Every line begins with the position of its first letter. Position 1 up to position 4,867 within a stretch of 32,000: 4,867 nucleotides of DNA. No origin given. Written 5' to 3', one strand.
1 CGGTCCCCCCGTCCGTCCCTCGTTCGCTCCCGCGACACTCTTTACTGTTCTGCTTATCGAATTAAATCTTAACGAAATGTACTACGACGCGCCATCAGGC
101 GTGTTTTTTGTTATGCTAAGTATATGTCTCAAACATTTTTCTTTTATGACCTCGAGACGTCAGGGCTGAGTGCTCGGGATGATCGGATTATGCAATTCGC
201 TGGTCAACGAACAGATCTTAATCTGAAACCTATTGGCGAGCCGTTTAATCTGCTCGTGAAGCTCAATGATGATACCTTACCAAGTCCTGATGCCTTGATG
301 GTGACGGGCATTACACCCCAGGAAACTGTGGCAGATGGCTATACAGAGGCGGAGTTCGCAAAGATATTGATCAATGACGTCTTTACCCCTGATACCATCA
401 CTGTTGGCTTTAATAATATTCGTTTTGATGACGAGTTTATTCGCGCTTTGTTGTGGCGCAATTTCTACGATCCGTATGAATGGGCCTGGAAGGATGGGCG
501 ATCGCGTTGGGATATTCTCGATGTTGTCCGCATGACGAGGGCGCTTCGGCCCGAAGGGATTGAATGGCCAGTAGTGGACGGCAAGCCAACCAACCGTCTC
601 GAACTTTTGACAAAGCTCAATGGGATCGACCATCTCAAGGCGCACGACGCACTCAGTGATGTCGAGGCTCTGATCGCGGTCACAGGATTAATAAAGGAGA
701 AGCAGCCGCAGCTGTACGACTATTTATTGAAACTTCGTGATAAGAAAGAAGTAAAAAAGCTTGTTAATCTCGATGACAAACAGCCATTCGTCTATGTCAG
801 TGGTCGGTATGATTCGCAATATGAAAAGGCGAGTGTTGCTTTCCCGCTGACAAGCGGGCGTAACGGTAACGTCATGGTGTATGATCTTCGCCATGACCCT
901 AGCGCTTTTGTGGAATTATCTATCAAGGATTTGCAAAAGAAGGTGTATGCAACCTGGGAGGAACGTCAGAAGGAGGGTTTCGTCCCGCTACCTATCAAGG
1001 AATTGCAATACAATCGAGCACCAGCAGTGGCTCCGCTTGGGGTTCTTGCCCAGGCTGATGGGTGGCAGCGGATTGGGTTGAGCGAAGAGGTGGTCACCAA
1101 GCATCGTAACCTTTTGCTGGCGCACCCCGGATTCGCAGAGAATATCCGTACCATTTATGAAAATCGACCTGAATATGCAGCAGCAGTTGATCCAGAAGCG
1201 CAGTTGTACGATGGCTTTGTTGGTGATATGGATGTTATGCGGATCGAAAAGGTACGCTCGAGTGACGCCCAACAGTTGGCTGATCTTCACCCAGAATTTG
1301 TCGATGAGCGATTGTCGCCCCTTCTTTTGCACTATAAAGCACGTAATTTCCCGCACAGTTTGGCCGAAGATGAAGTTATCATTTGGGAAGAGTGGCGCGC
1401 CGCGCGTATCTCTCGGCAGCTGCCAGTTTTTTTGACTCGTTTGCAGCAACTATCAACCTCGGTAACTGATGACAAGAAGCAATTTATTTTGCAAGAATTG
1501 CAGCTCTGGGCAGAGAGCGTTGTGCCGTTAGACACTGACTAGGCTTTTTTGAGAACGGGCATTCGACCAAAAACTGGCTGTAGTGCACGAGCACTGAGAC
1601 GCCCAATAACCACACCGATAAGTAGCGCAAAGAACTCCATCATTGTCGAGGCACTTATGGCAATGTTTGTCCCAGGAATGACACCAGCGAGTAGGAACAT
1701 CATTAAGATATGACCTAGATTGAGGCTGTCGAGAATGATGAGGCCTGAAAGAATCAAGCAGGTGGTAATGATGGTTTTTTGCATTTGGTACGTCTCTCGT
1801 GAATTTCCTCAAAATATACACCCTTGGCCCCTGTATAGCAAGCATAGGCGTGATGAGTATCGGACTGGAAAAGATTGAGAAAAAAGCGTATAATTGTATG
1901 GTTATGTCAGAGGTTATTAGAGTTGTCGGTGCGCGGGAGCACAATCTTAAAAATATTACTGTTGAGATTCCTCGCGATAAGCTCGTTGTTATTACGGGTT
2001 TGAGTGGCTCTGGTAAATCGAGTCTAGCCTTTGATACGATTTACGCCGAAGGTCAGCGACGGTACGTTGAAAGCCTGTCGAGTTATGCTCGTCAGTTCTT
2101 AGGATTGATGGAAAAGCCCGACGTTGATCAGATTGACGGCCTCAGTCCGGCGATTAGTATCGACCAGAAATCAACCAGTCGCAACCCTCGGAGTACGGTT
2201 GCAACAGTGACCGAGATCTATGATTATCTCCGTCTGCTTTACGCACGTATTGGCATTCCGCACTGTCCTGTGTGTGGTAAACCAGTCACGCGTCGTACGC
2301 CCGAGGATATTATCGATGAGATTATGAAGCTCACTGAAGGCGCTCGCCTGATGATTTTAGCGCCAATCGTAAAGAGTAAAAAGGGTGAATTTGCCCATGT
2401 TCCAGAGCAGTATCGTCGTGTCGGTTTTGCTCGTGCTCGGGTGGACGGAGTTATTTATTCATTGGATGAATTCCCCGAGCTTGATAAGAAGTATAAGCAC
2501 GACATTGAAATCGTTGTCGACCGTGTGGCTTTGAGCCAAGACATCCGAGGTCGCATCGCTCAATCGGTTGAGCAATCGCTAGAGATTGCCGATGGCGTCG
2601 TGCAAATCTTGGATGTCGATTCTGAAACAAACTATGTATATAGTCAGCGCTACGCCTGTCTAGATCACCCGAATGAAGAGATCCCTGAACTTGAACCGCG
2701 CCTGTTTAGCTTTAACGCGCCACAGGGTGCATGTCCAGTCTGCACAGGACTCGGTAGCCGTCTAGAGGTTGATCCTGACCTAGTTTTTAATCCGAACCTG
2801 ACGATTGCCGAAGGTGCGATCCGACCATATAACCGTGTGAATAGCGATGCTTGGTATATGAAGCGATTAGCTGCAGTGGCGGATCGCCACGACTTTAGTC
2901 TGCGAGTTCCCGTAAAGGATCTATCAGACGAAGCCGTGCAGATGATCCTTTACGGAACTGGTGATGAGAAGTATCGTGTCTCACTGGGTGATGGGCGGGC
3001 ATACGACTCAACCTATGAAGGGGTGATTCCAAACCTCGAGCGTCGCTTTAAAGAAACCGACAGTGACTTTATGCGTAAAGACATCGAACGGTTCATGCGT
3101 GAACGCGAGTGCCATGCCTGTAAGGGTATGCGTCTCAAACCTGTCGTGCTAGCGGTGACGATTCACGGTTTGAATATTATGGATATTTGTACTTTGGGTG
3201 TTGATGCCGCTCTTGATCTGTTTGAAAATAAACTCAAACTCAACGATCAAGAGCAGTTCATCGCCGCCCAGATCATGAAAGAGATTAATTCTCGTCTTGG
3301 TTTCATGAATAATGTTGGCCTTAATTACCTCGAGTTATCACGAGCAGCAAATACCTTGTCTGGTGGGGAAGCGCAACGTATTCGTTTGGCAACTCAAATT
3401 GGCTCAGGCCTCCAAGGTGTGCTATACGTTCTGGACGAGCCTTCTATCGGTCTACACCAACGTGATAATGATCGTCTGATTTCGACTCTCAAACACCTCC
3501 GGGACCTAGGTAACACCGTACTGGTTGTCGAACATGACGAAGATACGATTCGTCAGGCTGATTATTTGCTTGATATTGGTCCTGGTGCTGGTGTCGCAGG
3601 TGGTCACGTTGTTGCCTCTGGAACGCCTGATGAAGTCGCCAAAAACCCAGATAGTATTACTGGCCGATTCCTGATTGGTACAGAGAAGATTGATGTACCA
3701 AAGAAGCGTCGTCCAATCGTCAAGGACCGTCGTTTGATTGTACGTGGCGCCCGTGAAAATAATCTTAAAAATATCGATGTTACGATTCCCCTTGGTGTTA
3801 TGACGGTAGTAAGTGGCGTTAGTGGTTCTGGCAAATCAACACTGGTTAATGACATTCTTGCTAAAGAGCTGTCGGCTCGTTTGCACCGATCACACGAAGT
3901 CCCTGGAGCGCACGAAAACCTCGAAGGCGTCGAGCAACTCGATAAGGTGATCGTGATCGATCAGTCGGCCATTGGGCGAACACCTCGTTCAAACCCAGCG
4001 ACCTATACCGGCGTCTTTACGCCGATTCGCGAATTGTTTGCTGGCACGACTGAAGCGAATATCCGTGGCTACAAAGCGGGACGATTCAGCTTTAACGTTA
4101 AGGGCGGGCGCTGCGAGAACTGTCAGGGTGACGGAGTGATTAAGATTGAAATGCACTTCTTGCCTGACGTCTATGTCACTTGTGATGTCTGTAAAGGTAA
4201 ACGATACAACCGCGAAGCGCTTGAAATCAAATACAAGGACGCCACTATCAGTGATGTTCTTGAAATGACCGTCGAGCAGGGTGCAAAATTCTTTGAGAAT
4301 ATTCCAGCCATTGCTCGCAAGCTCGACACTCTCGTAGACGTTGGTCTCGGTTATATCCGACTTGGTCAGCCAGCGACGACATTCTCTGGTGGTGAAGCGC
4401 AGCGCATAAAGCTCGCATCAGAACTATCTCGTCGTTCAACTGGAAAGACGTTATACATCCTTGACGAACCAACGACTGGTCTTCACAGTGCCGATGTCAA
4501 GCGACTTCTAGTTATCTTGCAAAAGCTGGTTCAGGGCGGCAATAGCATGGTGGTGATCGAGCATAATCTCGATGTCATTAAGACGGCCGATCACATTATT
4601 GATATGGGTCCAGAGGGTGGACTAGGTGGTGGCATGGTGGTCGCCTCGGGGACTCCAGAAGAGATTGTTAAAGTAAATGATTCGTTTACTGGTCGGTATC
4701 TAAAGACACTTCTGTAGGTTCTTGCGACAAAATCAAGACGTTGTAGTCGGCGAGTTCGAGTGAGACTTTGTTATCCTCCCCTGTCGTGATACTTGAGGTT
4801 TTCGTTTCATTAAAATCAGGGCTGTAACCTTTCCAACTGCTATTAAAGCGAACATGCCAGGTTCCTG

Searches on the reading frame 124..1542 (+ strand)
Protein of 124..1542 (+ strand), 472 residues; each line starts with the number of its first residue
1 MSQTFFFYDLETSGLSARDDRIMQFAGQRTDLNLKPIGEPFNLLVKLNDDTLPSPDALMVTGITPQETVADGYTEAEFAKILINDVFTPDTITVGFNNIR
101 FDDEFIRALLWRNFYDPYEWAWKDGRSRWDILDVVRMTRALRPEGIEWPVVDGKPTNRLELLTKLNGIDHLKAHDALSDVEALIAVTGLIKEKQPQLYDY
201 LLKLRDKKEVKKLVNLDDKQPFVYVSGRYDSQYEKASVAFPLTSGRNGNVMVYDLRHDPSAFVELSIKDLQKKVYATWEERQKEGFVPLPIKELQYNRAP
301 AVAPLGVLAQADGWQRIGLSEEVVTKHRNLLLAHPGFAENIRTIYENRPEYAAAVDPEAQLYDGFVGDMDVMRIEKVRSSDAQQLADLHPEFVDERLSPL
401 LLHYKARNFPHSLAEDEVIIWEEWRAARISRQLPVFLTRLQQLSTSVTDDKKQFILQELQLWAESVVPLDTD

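Call 94: search_protein_families(library=pfam, proteins=[window:124-1542:+], max_evalue=0.0001)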
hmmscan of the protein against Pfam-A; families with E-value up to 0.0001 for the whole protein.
window:124-1542:+ (472 aa): 2 families
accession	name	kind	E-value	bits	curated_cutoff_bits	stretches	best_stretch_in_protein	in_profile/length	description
PF08411.15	Exonuc_X-T_C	-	1.4e-61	208.5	27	1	205-464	1-268/269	Exonuclease C-terminal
PF00929.31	RNase_T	-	9.5e-21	75.5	24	1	7-186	2-163/164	Exonuclease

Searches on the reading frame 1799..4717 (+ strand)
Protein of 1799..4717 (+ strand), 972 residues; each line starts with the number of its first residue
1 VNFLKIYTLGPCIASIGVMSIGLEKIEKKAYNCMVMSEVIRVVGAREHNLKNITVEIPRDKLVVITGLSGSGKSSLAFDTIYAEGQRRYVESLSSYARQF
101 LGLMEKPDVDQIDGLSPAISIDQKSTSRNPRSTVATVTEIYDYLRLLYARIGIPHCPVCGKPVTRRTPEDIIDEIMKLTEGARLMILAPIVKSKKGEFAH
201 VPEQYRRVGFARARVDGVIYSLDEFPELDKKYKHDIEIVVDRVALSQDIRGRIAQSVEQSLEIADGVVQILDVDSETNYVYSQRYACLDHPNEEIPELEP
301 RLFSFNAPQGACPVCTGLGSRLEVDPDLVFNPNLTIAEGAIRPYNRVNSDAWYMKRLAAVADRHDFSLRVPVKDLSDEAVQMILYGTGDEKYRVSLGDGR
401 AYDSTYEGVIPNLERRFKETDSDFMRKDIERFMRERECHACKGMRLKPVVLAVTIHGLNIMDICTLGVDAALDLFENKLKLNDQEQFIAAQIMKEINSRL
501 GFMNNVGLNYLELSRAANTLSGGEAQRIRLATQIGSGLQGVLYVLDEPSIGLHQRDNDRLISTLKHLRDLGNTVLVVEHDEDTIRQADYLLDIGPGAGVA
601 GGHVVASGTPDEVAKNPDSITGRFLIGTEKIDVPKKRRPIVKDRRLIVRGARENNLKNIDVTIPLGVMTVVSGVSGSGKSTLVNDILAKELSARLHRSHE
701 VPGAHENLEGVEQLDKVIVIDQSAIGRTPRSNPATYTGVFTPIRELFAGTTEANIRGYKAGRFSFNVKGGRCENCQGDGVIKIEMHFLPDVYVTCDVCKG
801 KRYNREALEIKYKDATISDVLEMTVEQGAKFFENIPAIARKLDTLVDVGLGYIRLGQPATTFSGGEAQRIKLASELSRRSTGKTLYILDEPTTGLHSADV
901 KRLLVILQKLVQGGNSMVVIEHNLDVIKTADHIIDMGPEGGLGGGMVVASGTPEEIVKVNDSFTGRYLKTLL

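Call 94: search_protein_families(library=pfam, proteins=[window:1799-4717:+], max_evalue=0.0001)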
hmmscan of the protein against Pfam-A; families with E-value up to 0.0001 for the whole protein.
window:1799-4717:+ (972 aa): 12 families
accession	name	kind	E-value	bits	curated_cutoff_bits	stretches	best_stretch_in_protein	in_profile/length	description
PF17760.6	UvrA_inter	-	1.2e-34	118.9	23.3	1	167-273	2-108/109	UvrA interaction domain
PF17755.6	UvrA_DNA-bind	-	2.2e-32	112.1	23.2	1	325-431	1-110/110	UvrA DNA-binding domain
PF00005.33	ABC_tran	-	5.2e-21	76.1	25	0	656-689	1-34/137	ABC transporter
PF02463.25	SMC_N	-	8.1e-11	42.2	40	0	476-593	135-211/220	RecF/RecN/SMC N terminal domain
PF13555.12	AAA_29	-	1.4e-07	31.6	27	0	666-684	23-40/61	P-loop containing region of AAA domain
PF13191.12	AAA_16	-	2.6e-07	31.7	32.6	0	58-118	22-88/167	AAA ATPase domain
PF03193.22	RsgA_GTPase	-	5e-07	30.1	30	0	653-690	94-131/174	RsgA GTPase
PF20703.3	nSTAND1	-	9e-07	29.3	27.1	0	46-78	19-51/379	Novel STAND NTPase 1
PF13671.12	AAA_33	-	2e-05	25.4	27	0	668-691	1-24/143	AAA domain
PF12399.14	BCA_ABC_TP_C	-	2.5e-05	24.2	25.5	0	604-618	2-16/27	Branched-chain amino acid ATP-binding cassette transporter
PF13481.12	AAA_25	-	7.4e-05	22.9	27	0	658-688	25-55/195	AAA domain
PF00684.25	DnaJ_CXXCXGXG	-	9.2e-05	23.1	32.7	0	771-802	17-51/65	DnaJ central domain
